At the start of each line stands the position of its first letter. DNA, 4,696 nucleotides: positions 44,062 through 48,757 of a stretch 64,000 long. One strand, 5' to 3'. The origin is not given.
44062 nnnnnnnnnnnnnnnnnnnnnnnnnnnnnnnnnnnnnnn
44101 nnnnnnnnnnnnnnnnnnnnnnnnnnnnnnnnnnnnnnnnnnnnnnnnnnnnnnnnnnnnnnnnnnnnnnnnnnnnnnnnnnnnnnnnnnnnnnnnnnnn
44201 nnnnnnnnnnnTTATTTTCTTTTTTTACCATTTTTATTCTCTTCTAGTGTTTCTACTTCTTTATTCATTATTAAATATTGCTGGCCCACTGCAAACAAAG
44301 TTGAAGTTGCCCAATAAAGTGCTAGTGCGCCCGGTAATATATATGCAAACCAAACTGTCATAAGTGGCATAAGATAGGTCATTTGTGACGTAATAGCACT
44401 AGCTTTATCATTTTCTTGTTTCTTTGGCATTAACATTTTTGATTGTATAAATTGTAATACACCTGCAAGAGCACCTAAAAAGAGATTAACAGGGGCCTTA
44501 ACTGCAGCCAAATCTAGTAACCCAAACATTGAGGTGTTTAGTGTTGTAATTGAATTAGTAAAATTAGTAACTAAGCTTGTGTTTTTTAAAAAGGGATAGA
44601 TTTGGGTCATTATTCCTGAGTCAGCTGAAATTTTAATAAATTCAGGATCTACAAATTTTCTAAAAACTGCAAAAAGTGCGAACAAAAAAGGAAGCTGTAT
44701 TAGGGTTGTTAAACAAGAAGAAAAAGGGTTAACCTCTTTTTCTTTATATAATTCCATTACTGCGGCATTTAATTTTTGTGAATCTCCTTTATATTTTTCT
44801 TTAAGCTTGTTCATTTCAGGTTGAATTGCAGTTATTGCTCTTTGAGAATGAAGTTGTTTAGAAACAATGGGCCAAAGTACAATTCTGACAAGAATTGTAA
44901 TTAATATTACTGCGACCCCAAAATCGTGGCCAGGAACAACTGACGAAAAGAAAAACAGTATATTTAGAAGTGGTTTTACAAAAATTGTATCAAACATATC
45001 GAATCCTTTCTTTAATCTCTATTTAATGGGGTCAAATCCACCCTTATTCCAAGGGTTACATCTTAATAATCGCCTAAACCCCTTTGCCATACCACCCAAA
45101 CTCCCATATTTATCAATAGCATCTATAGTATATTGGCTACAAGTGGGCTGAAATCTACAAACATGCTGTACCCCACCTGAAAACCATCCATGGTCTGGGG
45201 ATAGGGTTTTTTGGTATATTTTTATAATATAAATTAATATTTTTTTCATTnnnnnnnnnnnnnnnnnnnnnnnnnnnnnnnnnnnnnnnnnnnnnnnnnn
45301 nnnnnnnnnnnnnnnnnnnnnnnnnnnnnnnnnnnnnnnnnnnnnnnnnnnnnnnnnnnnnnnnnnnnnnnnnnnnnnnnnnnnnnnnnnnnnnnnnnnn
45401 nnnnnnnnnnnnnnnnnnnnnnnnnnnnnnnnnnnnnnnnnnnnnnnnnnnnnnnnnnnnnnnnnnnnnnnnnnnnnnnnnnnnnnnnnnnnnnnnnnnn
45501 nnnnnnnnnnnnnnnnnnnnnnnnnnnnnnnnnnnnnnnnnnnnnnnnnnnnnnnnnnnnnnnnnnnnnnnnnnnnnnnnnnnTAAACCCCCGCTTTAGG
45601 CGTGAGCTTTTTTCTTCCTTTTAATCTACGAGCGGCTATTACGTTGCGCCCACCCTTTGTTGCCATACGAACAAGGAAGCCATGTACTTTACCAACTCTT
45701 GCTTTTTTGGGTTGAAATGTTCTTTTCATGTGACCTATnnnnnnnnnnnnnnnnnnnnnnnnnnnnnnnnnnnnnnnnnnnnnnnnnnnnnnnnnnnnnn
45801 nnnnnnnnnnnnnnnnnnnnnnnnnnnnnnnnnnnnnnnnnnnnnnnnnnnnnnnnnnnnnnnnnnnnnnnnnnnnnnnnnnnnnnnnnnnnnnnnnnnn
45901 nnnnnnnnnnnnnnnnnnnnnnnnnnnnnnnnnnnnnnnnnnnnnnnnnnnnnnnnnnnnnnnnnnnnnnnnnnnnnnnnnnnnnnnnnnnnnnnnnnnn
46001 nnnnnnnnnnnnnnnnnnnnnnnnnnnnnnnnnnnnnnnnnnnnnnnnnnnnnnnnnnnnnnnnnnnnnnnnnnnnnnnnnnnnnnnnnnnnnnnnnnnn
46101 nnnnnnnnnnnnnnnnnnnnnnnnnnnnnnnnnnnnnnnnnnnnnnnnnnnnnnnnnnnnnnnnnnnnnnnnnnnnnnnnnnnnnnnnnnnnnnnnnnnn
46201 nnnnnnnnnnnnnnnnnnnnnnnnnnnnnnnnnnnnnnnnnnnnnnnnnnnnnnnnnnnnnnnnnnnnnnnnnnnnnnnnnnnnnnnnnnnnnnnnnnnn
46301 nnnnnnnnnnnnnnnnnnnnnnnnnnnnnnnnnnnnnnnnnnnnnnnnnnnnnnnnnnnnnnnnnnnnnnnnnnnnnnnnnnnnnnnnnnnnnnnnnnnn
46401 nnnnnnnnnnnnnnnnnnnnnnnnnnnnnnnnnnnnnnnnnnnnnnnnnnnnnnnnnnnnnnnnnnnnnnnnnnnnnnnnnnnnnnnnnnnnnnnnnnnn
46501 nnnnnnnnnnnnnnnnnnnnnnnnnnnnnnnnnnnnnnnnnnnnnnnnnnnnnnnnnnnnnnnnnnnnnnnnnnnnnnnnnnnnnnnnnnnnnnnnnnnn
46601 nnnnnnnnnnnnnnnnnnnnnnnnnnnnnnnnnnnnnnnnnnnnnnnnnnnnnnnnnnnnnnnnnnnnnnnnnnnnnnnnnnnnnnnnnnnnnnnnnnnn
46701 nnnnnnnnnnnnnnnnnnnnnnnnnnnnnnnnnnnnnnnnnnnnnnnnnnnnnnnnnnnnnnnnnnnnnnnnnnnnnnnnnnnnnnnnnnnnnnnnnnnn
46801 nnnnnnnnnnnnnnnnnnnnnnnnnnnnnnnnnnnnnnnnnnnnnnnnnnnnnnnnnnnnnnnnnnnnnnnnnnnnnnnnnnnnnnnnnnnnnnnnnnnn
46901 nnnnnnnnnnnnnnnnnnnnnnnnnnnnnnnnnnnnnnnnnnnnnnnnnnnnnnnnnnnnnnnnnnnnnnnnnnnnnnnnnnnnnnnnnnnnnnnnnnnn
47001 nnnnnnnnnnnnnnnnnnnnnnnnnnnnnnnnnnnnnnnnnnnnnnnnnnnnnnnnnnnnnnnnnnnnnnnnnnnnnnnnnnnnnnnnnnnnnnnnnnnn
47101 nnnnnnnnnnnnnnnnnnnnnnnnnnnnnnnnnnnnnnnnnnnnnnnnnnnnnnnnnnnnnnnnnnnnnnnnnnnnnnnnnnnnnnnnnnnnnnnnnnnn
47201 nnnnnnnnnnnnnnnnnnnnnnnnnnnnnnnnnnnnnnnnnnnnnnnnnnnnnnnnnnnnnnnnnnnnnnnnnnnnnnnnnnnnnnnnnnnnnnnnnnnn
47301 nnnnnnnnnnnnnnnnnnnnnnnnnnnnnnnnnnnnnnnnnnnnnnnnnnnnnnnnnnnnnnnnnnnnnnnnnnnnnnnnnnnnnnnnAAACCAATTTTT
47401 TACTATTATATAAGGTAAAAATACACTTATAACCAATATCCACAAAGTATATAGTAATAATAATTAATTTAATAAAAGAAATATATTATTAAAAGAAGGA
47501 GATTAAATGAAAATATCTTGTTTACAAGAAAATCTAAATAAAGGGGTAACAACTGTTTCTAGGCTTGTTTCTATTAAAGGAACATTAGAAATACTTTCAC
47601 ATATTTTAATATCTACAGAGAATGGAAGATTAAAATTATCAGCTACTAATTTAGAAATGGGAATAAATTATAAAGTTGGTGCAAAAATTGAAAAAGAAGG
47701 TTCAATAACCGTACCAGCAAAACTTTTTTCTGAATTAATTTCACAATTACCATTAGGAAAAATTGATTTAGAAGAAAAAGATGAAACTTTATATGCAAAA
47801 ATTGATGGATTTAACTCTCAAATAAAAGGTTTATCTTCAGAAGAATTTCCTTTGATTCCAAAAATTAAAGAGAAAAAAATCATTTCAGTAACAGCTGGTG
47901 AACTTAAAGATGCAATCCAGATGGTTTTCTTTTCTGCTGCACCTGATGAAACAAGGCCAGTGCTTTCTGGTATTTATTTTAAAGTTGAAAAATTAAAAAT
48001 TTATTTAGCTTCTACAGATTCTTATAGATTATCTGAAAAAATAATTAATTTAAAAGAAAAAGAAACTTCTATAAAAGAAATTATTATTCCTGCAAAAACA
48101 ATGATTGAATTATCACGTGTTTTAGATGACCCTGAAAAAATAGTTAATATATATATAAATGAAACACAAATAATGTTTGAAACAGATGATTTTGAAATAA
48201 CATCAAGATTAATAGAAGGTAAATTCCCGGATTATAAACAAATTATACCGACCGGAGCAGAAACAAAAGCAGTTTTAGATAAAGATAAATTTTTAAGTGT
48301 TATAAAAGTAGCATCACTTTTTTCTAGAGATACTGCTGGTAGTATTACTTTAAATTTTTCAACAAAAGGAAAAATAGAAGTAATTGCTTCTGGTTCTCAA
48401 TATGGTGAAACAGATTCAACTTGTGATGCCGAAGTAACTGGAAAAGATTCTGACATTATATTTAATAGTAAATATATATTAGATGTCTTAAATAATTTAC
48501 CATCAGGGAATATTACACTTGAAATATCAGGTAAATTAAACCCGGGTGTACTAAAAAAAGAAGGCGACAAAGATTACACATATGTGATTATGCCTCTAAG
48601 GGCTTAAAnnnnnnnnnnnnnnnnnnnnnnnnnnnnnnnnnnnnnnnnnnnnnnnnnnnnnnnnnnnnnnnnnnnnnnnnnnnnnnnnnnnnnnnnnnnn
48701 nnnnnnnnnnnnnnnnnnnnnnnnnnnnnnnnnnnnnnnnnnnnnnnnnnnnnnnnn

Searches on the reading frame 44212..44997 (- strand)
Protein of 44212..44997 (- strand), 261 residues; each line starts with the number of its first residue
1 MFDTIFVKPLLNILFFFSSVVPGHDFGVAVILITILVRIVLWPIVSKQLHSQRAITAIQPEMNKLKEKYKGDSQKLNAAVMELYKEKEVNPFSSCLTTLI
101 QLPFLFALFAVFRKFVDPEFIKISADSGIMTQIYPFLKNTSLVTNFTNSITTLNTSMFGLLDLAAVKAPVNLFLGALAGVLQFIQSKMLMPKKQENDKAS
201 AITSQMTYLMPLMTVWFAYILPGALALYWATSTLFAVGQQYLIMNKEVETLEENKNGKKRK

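Call 46: search_protein_families(library=pfam, proteins=[window:44212-44997:-], max_evalue=0.001)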
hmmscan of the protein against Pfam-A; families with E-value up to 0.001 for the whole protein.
window:44212-44997:- (261 aa): 1 family
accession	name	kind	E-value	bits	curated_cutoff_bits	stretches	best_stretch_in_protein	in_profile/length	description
PF02096.25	60KD_IMP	-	1.9e-48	164.9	35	1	26-244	1-162/163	60Kd inner membrane protein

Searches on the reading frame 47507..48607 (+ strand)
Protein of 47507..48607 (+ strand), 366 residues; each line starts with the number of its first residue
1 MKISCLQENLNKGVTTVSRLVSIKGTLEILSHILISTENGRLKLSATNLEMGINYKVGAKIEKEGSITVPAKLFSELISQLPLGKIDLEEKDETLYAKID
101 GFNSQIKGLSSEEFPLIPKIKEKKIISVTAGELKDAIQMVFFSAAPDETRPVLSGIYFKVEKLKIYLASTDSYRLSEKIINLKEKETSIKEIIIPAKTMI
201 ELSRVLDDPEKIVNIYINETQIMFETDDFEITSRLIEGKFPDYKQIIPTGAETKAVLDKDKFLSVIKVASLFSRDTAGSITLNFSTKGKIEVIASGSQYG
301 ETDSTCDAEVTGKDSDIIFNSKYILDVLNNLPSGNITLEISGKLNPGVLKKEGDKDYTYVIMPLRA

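Call 46: search_protein_families(library=pfam, proteins=[window:47507-48607:+], max_evalue=0.001)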
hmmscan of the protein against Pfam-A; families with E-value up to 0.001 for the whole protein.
window:47507-48607:+ (366 aa): 3 families
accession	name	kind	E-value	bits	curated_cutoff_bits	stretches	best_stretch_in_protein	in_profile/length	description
PF02767.21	DNA_pol3_beta_2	-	5.9e-37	126.9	27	1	130-242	4-116/116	DNA polymerase III beta subunit, central domain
PF00712.24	DNA_pol3_beta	-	4.4e-31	108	24.4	2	1-118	1-120/120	DNA polymerase III beta subunit, N-terminal domain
PF02768.20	DNA_pol3_beta_3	-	7.2e-26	90.8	27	1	244-365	1-121/121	DNA polymerase III beta subunit, C-terminal domain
